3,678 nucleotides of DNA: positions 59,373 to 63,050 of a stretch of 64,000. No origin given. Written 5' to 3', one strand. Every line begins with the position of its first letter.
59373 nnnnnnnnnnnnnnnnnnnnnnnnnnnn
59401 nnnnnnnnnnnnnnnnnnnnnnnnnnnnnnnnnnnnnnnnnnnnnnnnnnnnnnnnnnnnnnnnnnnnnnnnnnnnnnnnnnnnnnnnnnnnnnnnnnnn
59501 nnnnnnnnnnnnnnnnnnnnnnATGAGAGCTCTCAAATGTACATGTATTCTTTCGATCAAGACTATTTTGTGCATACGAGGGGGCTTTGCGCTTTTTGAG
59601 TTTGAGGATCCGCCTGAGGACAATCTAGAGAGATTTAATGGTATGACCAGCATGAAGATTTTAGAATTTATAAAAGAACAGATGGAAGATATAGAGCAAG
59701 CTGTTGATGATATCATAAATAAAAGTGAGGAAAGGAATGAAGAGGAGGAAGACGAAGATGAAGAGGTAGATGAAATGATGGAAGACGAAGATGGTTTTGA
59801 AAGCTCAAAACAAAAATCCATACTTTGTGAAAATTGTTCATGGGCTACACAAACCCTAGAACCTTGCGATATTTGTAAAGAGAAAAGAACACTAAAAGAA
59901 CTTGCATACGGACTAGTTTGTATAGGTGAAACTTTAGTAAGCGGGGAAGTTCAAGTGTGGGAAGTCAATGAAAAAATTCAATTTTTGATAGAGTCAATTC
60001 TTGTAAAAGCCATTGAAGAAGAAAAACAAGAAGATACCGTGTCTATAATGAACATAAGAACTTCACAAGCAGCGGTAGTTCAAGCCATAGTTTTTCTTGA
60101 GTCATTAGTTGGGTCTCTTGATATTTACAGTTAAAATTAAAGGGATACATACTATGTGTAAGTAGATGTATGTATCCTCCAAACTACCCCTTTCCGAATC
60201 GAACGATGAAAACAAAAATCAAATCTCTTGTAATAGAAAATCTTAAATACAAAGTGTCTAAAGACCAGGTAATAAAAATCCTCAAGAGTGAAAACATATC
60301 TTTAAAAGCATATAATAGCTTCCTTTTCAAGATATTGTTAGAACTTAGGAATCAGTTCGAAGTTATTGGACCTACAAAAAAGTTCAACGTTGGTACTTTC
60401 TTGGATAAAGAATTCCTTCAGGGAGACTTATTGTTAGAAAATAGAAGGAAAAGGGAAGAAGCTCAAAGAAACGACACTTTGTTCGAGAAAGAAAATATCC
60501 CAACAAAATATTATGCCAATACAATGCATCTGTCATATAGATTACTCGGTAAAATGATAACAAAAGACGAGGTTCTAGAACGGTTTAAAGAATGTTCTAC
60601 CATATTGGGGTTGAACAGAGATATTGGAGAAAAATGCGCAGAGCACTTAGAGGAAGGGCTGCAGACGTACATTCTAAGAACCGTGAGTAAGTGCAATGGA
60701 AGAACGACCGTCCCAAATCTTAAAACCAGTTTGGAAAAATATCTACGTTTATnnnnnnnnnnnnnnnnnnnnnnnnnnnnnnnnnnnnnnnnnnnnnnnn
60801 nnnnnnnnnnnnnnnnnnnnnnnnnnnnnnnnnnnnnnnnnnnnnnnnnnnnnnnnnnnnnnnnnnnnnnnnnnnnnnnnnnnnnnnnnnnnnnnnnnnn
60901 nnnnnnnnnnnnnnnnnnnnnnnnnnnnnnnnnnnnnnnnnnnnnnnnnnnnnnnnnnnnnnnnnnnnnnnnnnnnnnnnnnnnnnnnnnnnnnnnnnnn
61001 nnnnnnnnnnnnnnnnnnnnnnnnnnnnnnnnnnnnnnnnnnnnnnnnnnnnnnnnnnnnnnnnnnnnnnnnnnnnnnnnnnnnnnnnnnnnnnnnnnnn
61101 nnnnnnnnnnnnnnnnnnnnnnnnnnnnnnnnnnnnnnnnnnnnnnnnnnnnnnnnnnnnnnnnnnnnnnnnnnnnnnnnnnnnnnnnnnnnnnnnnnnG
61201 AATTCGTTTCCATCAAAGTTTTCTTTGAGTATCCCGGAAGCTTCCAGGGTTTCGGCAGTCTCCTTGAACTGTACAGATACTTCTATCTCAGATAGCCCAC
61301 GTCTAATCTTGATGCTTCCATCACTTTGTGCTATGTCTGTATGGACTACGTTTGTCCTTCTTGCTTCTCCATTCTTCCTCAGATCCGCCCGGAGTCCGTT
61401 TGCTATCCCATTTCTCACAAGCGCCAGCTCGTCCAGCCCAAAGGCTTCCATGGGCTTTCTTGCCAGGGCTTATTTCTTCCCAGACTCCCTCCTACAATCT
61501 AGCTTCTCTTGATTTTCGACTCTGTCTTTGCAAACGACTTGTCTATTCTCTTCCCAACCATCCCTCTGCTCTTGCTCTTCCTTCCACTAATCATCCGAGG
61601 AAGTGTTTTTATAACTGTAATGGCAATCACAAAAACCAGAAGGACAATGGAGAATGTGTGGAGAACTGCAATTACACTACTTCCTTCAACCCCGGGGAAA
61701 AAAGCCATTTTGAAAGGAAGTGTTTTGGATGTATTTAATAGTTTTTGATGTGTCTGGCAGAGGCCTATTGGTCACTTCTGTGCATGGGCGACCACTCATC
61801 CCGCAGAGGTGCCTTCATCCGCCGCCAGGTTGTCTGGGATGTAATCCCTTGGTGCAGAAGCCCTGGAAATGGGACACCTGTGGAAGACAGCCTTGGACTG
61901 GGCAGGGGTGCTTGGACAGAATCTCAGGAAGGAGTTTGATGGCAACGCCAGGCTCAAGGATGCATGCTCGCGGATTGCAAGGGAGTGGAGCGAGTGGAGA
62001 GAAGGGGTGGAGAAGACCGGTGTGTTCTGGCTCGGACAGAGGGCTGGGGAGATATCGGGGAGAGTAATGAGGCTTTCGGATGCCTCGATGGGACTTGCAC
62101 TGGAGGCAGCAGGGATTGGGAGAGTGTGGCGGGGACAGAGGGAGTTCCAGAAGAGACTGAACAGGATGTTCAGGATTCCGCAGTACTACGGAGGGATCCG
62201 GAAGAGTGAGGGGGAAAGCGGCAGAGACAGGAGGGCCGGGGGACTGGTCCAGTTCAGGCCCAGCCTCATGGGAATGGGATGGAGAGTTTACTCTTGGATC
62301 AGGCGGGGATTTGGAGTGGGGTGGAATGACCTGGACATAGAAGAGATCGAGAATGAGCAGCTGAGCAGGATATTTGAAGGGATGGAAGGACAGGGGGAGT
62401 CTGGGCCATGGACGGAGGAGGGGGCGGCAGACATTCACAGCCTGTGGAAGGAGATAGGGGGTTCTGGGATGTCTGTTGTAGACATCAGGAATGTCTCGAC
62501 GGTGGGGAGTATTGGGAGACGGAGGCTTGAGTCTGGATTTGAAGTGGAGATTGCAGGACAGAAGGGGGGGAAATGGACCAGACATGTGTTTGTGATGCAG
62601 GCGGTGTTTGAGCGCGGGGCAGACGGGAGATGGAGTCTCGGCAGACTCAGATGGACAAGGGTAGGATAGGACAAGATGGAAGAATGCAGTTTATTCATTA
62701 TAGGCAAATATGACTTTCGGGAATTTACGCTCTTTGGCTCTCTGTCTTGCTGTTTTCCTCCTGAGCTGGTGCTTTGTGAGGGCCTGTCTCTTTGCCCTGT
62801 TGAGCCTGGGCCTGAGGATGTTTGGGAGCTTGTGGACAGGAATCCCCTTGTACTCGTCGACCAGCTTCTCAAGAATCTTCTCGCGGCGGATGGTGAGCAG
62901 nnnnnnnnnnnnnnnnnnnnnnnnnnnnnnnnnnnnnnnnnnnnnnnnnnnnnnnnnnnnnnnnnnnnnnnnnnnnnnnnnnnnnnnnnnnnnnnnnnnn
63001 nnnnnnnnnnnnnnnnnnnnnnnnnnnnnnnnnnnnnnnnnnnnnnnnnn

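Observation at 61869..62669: Strongly purine-skewed ~800-bp segment with long ORFs on both strands, preceded by a polypyrimidine tract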

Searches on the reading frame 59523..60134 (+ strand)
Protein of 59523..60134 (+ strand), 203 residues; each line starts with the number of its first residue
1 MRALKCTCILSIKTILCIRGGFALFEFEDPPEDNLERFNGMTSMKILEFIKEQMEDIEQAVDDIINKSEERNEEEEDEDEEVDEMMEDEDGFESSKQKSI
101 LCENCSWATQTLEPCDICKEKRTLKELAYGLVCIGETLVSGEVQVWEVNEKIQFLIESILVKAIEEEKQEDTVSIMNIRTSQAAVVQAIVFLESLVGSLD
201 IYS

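Call 5: search_protein_families(library=pfam, proteins=[window:59523-60134:+], max_evalue=0.1)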
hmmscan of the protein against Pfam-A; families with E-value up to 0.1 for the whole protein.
window:59523-60134:+ (203 aa): 1 family
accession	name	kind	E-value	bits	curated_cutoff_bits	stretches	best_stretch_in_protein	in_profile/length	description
PF20175.3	Tra1_central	-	0.045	12.9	27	1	43-138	168-267/585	Tra1 HEAT repeat central region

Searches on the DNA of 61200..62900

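Call 63: search_rna_families(source=window, start=61200, end=62900, threshold=evalue, max_evalue=1)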
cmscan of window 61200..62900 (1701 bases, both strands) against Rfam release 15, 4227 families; matches with E-value up to 1: 1.
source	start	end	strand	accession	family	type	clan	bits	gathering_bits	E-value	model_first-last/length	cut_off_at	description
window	61775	61823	-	RF01128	sR43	Gene; snRNA; snoRNA; CD-box;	-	15.3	45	0.73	1-56/56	no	Small nucleolar RNA sR42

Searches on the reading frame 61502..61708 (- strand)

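Call 62: search_protein_families(library=pfam, proteins=[window:61502-61708:-], max_evalue=10)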
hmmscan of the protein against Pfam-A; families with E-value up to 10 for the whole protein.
seq(69 aa): 3 families
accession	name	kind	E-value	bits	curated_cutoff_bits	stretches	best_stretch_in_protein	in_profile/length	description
PF09847.15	12TM_1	-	0.03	13.9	33.2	1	10-50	107-147/448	Membrane protein of 12 TMs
PF16118.10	DUF4834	-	0.031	15.6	27.8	1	19-64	8-55/99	Domain of unknown function (DUF4834)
PF00430.23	ATP-synt_B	-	0.24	11.9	28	1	15-46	3-34/132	ATP synthase B/B' CF(0)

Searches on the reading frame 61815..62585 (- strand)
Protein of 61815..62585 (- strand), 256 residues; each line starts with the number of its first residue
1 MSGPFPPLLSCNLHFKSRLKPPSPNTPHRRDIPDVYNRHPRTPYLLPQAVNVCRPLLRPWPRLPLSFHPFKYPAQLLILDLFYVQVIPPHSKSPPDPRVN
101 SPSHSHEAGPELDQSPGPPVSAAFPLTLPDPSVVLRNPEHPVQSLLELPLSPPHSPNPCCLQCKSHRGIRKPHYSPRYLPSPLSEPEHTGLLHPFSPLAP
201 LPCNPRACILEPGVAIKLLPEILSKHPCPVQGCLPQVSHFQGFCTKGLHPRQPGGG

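Call 5: search_protein_families(library=pfam, proteins=[window:61815-62585:-], max_evalue=0.1)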
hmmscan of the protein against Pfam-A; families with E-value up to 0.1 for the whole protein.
window:61815-62585:- (256 aa): 0 families
